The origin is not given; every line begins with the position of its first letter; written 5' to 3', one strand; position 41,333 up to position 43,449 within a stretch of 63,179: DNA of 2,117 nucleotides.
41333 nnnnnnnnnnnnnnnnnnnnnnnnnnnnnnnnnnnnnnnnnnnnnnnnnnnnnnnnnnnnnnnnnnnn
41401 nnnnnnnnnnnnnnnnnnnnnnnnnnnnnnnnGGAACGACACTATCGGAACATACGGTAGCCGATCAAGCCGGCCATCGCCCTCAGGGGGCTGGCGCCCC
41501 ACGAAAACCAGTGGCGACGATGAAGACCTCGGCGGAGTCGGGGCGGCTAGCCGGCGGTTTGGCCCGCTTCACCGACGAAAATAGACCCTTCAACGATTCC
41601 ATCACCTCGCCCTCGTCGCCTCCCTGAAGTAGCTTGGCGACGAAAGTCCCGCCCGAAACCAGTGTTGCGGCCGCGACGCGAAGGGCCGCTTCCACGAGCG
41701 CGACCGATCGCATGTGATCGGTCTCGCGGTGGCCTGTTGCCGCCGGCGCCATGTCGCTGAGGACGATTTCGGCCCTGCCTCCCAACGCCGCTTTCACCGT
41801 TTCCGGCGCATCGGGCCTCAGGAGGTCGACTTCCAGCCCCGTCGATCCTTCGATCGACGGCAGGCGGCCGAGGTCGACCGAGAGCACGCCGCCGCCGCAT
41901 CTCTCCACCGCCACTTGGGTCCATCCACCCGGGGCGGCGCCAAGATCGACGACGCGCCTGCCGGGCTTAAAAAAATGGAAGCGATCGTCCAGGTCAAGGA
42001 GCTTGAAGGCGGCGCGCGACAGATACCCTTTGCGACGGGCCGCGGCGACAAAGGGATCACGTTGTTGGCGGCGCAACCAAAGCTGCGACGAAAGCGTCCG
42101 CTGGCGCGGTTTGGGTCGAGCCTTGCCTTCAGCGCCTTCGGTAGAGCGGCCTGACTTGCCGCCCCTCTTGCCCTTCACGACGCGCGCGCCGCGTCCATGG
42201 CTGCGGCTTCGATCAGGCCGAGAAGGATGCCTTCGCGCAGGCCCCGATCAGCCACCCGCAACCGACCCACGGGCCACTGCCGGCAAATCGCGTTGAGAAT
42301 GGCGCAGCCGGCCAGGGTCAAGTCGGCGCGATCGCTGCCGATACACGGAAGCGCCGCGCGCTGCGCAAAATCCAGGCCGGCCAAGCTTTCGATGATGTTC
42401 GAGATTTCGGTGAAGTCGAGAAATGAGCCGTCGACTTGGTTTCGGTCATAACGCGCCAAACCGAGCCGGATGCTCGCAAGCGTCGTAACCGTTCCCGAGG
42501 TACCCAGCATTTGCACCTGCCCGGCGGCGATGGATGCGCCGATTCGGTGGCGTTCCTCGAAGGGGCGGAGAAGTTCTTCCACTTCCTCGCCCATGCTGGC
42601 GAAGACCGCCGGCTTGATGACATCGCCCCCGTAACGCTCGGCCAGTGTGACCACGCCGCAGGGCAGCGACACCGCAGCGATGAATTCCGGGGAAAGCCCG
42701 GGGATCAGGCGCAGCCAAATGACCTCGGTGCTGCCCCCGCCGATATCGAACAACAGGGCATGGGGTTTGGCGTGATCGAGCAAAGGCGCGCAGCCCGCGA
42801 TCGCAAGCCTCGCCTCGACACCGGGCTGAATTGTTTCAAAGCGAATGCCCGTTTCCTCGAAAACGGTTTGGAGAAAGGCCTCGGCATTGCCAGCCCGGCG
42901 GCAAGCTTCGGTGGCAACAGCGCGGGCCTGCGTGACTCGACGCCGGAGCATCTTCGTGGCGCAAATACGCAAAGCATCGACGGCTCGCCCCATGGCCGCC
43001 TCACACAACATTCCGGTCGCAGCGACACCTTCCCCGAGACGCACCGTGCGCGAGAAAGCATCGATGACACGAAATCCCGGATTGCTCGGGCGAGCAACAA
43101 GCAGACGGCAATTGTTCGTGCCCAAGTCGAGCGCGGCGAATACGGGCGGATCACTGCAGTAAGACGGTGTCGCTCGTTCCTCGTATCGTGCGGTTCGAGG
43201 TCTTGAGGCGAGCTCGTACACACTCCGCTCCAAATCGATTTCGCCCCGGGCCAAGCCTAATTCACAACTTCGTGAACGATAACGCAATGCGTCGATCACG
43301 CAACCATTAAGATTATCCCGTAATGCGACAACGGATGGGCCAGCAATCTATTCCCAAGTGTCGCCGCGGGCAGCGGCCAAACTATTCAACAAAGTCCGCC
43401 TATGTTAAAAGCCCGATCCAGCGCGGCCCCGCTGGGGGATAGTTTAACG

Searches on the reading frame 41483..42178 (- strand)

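Call 44: search_protein_families(library=pfam, proteins=[window:41483-42178:-], max_evalue=0.01)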
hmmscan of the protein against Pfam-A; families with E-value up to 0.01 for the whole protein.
window:41483-42178:- (231 aa): 1 family
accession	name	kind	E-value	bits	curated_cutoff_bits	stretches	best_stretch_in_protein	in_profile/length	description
PF01728.25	FtsJ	-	5.7e-51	173.5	24.1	1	52-225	1-181/181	FtsJ-like methyltransferase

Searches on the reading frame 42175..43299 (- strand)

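Call 44: search_protein_families(library=pfam, proteins=[window:42175-43299:-], max_evalue=0.01)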
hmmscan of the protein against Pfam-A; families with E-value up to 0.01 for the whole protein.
window:42175-43299:- (374 aa): 1 family
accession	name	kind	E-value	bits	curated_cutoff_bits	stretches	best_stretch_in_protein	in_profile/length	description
PF02541.22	Ppx-GppA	-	1.8e-46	159.3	27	1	68-363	2-282/285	Ppx/GppA phosphatase family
